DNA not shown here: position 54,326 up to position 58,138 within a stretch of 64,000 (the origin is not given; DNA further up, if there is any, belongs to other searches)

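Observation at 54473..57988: Single-gene helicase-PLD nuclease fusion directly 3' of tRNA-Leu leuX: candidate one-protein defence system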

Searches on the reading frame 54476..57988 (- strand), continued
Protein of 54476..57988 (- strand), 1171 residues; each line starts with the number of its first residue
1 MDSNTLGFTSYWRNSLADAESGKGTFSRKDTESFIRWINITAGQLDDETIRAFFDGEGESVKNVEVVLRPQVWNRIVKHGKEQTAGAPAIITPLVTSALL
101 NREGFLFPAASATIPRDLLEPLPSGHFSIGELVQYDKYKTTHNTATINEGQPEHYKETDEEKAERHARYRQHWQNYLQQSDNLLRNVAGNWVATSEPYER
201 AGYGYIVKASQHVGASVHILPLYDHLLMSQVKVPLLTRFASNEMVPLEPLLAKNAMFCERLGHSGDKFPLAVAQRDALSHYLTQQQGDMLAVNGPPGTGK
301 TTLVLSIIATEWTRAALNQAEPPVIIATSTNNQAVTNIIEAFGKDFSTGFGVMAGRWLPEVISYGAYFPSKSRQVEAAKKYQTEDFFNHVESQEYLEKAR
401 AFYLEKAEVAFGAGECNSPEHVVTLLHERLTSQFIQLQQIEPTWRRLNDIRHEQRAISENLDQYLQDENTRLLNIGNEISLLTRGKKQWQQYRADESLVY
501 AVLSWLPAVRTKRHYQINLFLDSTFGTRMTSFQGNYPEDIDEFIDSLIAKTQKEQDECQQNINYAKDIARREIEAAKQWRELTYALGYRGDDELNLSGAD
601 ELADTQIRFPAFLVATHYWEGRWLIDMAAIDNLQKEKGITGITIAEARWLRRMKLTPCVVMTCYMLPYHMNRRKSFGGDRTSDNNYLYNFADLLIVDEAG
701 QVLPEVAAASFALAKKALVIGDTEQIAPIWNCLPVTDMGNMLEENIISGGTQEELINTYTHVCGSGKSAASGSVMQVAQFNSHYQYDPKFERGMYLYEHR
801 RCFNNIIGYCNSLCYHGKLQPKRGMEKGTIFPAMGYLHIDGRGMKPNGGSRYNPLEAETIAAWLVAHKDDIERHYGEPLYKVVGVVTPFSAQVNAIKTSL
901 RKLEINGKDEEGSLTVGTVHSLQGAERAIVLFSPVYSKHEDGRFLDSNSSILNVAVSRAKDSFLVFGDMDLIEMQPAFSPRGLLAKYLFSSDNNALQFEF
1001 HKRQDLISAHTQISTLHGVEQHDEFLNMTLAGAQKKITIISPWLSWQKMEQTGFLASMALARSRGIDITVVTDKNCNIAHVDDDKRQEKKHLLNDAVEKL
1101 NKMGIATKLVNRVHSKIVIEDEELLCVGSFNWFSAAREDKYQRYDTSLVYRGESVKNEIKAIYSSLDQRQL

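Call 47: find_encoding_contigs(protein=P0024, flank=8000, max_places=2)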
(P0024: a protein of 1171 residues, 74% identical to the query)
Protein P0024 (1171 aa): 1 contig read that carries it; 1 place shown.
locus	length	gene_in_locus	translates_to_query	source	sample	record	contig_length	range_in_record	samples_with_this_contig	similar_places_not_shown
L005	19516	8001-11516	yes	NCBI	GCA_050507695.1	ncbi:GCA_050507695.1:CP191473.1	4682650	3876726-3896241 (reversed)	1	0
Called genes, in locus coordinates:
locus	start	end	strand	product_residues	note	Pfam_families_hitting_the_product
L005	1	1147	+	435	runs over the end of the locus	PF04829:PT-VENN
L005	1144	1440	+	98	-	PF01337:Barstar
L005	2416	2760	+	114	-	PF21483:CdiA_helical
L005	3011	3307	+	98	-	-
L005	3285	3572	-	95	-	-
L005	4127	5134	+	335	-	PF04829:PT-VENN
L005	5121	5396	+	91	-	-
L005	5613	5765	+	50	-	PF13930:Endonuclea_NS_2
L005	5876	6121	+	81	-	PF02604:PhdYeFM_antitox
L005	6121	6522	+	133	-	PF01850:PIN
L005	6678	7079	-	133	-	-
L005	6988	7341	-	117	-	PF00797:Acetyltransf_2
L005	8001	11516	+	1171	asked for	PF01443:Viral_helicase1 (faint), PF13086:AAA_11, PF13245:AAA_19 (faint), PF13604:AAA_30 (faint), PF13087:AAA_12, PF13091:PLDc_2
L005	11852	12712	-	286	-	PF00126:HTH_1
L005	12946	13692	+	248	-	PF10014:2OG-Fe_Oxy_2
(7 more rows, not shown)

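Call 48: find_encoding_contigs(protein=P0021, flank=8000, max_places=2)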
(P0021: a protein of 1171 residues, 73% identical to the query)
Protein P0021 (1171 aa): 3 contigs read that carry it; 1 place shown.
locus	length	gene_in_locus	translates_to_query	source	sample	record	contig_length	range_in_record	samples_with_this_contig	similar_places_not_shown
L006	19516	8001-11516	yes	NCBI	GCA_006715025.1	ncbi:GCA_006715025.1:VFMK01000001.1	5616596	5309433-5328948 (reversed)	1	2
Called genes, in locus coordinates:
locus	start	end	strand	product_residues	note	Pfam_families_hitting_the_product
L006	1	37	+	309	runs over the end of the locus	-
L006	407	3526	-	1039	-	PF04313:HSDR_N, PF13588:HSDR_N_2 (faint), PF00270:DEAD (weak), PF04851:ResIII, PF18766:SWI2_SNF2, PF22679:T1R_D3-like, PF12008:EcoR124_C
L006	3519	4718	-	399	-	PF13166:AAA_13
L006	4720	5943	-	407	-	PF01420:Methylase_S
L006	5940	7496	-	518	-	PF12161:HsdM_N, PF02384:N6_Mtase, PF07669:Eco57I (weak)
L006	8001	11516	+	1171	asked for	PF01443:Viral_helicase1 (faint), PF13086:AAA_11, PF13245:AAA_19 (faint), PF13604:AAA_30 (faint), PF13087:AAA_12, PF13091:PLDc_2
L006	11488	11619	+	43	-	-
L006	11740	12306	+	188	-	-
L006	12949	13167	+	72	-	-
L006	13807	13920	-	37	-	-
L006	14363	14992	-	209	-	-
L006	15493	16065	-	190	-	PF07081:DUF1349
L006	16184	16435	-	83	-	PF12674:Zn_ribbon_2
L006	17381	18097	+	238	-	PF03472:Autoind_bind, PF00196:GerE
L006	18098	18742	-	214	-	PF00765:Autoind_synth, PF21926:FeeM (weak)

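Call 49: search_protein_representatives(protein=window:54476-57988:-)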
Query: 1171 residues. Proteins with E-value up to 0.001 (for the whole library): 9784; up to 1e-10: 2990; up to 1e-30: 1101. The best 150 are listed.
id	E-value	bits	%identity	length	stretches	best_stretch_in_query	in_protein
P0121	0.0e+00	1099.6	48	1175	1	3-1170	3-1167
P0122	0.0e+00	1028.9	45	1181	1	6-1169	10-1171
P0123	0.0e+00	1013.4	46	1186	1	1-1167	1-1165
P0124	1.0e-294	997.1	45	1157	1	2-1170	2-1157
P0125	2.7e-293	992.4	44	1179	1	1-1170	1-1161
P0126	5.4e-288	974.8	44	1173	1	4-1161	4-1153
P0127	2.6e-286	969.3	44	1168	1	5-1169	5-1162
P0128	3.7e-280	948.9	45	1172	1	3-1170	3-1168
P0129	1.7e-279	946.7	44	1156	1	3-1162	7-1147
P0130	2.3e-277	939.7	44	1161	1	6-1170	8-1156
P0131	3.0e-265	899.5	41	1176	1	5-1156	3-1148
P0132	2.0e-260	883.6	43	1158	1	9-1170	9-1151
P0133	1.0e-258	877.9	46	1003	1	165-1169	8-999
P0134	2.4e-257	873.3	40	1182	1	8-1170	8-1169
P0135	2.4e-254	863.4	41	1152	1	1-1170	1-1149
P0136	2.4e-253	860.1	42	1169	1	9-1169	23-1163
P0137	6.4e-253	858.7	41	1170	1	5-1153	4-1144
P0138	4.4e-252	855.9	41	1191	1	9-1169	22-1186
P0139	8.7e-252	854.9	41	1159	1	1-1169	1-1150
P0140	1.7e-251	854.0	42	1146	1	3-1169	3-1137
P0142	8.9e-249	845.0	42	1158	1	8-1169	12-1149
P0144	1.8e-240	817.4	40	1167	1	21-1171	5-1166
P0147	1.7e-232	791.1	44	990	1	7-996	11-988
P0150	6.6e-230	782.5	46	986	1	307-1169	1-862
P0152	5.9e-228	776.0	40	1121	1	51-1169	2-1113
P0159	2.7e-219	747.3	42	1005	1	4-1001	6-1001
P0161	4.1e-216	736.8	38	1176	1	7-1165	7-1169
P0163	9.0e-211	719.1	42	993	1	5-988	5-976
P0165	4.4e-209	713.5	41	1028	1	1-996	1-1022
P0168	3.8e-204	697.2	43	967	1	5-988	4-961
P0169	1.6e-203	695.1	43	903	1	255-1169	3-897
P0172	2.0e-195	668.3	38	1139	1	67-1169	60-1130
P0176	4.5e-186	637.3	37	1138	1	6-1169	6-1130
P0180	1.1e-174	599.6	40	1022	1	62-981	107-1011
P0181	3.2e-174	598.1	33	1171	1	7-1168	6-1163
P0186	1.6e-167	575.9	42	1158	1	197-1169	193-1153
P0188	4.2e-166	571.2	36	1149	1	9-1171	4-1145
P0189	5.8e-166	570.7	38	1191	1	65-1169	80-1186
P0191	2.0e-165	569.0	37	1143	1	64-1171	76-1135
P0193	6.3e-165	567.3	38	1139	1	9-1169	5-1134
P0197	2.7e-158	545.3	36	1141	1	9-1170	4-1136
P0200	8.7e-156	537.0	35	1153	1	8-1162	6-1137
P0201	3.6e-155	535.0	48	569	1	595-1169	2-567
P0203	1.2e-154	533.3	39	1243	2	548-1153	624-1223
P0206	4.1e-153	528.2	50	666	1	599-1169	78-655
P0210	4.3e-152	524.8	36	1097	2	561-1169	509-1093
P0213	1.5e-149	516.4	41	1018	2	580-1169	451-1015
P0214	3.6e-148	511.8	35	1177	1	7-1153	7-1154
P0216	2.1e-147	509.3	37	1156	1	195-1169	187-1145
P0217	6.4e-147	507.7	37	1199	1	165-1153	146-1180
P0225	1.1e-143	496.9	34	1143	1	59-1171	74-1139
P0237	3.0e-139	482.3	36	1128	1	164-1169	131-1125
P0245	3.7e-137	475.3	31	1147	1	38-1161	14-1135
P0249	2.3e-136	472.7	35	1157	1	8-1149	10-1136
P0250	1.7e-135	469.8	34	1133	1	6-1169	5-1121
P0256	6.2e-135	468.0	35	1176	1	9-1165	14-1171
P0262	4.3e-134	465.2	34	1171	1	53-1159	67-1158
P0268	3.7e-133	462.1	38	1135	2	584-1156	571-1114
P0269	4.3e-133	461.9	34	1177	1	9-1169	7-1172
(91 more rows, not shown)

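Call 53: search_solved_structures(query=A1, max_evalue=0.001)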
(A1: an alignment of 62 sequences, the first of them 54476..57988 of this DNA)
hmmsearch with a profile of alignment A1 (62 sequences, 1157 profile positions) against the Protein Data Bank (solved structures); distinct sequences matched with E-value up to 0.001: 34.
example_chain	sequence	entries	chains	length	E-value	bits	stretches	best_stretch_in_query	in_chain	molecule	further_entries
8ftm_A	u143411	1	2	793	4.7e-18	67.6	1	775-957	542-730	5'-3' RNA helicase-like protein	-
2xzo_A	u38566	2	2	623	6.5e-17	63.8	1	787-961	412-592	REGULATOR OF NONSENSE TRANSCRIPTS 1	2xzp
2gjk_A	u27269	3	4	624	6.5e-17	63.8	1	787-961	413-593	Regulator of nonsense transcripts 1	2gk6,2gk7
6ej5_A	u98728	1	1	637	7.1e-17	63.7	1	787-961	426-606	Regulator of nonsense transcripts 1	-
8fth_A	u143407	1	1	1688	2.1e-16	62.1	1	775-957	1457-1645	5'-3' RNA helicase-like protein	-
5eax_A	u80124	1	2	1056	2.7e-16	61.8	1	869-975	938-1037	DNA replication ATP-dependent helicase/nuclease DNA2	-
5eaw_A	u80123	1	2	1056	2.7e-16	61.8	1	869-975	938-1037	DNA replication ATP-dependent helicase/nuclease DNA2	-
5ean_A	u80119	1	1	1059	2.7e-16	61.7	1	869-975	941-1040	DNA replication ATP-dependent helicase/nuclease DNA2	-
8ftk_A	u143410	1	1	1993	1.5e-15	59.3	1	775-957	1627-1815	5'-3' RNA helicase-like protein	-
9qwn_A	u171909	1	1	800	1.8e-15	59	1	787-961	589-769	Isoform 2 of Regulator of nonsense transcripts 1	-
2wjv_A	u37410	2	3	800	2.3e-15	58.7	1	787-961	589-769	REGULATOR OF NONSENSE TRANSCRIPTS 1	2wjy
8rd3_A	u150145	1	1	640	3.1e-15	58.3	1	867-959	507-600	ATP-dependent helicase NAM7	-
2xzl_A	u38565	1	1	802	7.2e-15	57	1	867-959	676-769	ATP-DEPENDENT HELICASE NAM7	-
9qdq_A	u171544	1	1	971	1.3e-14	56.2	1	867-959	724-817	ATP-dependent helicase NAM7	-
5mzn_A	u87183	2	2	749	1.8e-14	55.7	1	787-960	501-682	Helicase SEN1,Helicase SEN1 | Helicase SEN1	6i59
4b3g_A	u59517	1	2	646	2.9e-12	48.4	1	869-961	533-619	DNA-BINDING PROTEIN SMUBP-2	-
1byr_A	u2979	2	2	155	2.9e-06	28.5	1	1035-1123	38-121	PROTEIN (ENDONUCLEASE)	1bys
6ehi_A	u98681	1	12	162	0.00011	23.3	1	1031-1123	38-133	Nuclease NucT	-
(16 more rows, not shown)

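Call 55: find_encoding_contigs(protein=P0147, flank=5000, max_places=2)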
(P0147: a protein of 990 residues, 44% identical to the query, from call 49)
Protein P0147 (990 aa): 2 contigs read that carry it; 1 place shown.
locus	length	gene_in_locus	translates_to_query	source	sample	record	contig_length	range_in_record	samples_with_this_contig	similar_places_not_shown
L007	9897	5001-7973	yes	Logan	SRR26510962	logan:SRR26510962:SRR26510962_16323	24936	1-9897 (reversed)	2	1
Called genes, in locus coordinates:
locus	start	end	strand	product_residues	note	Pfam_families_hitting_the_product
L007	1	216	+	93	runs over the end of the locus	-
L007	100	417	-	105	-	-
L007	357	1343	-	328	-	PF01435:Peptidase_M48 (faint)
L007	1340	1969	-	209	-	-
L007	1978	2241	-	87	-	-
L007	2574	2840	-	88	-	-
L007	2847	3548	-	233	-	PF10008:DUF2251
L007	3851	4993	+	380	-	PF00990:GGDEF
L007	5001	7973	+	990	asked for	PF13086:AAA_11 (weak), PF13604:AAA_30 (weak), PF01443:Viral_helicase1 (faint), PF13087:AAA_12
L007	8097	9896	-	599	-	?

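Call 56: find_encoding_contigs(protein=P0165, flank=5000, max_places=2)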
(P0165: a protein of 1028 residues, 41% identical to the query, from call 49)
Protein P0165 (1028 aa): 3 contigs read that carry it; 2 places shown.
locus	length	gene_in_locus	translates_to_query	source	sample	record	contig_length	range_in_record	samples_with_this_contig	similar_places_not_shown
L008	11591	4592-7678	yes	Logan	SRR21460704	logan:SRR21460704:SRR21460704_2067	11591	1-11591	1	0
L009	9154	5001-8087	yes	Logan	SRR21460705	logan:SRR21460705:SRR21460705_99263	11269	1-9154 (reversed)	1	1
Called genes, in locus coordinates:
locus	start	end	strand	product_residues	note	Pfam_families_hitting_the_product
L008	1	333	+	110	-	?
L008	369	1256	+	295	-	PF00669:Flagellin_N, PF00700:Flagellin_C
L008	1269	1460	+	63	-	-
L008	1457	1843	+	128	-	-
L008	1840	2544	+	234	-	-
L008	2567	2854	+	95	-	-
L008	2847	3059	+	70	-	-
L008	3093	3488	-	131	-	-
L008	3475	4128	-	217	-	PF13098:Thioredoxin_2 (weak)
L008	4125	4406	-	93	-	PF00216:Bac_DNA_binding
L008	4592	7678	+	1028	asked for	PF13086:AAA_11 (weak), PF13604:AAA_30 (weak), PF13087:AAA_12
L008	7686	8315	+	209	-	-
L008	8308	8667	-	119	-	PF06114:Peptidase_M78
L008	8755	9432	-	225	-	PF00877:NLPC_P60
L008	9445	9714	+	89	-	-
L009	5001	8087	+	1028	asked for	PF13086:AAA_11 (weak), PF13604:AAA_30 (weak), PF13087:AAA_12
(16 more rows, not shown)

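Call 80: predict_structure(alignment_id=A1)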
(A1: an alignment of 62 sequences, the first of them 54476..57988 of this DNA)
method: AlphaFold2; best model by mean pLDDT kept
length: 1171 residues; sequences in the alignment: 62
mean_pLDDT: 89.8   pTM: 0.84
mean pLDDT of the five models: 89.8, 89.4, 89.0, 87.9, 87.3
residues with pLDDT >= 90: 772; 70-90: 347; 50-70: 39; < 50: 13
segments of 3 or more residues with pLDDT < 50: 150-154, 675-682
pLDDT, mean of each block of 10 residues (from residue 1): 95 93 88 87 88 79 88 84 74 92 88 92 88 91 65 60 86 89 90 82 88 75 94 97 93 93 95 97 96 94 96 98 96 85 89 94 93 85 93 95 96 88 97 96 95 93 92 93 93 88 86 89 89 85 92 93 94 95 93 93 96 98 96 83 91 96 94 58 78 96 95 98 89 92 88 88 94 97 95 96 95 94 90 93 80 94 94 94 92 92 75 80 80 92 86 91 94 88 92 85 85 89 94 94 92 93 95 89 89 93 92 87 89 84 82 90 89 82
secondary structure, 60 per line:
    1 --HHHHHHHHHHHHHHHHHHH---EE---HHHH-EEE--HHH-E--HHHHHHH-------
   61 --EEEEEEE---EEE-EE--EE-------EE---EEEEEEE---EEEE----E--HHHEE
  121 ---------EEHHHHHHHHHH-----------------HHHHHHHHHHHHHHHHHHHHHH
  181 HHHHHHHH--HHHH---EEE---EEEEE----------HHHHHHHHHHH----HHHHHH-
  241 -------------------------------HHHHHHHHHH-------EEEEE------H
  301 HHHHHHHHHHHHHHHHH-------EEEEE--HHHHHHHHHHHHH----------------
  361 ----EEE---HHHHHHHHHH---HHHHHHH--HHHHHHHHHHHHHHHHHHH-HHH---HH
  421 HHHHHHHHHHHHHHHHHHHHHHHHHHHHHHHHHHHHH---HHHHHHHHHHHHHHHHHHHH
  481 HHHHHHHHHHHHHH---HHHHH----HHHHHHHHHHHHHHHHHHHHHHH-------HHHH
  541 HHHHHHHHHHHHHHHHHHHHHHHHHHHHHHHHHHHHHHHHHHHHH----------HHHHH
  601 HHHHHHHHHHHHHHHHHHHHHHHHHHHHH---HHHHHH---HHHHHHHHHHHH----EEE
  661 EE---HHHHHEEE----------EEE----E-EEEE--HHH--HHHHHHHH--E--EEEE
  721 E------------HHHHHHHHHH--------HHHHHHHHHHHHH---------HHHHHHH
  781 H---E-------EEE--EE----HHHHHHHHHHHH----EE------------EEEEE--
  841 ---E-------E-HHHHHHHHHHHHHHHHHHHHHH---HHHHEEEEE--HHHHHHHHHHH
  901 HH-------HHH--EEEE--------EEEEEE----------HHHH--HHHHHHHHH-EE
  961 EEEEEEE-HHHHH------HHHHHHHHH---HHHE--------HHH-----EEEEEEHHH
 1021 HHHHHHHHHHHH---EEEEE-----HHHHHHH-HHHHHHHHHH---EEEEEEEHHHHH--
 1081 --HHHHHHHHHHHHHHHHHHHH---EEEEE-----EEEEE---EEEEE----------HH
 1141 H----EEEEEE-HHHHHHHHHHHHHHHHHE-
elements in order (helices of 4 or more, strands of 3 or more residues): H3-21 H30-33 E35-37 H47-53 E63-69 E73-75 E95-101 E105-108 H132-141 H159-188 H191-194 E198-200 E204-208 H219-229 H234-239 H272-281 E289-293 H300-317 E325-329 H332-344 E365-367 H371-380 H384-390 H393-411 H419-457 H461-494 H498-502 H507-529 H537-585 H596-629 H633-638 H642-653 E658-662 H666-670 E671-673 E684-686 E693-696 H704-711 E717-721 H734-743 H752-764 H774-781 E793-795 H804-815 E834-838 H854-875 H879-882 E883-887 H890-902 E915-918 E927-932 H943-946 H949-957 E959-967 H969-973 H980-988 E1012-1017 H1018-1032 E1036-1040 H1046-1052 H1054-1063 E1067-1073 H1074-1078 H1083-1102 E1106-1110 E1116-1120 E1124-1128 E1146-1151 H1153-1169
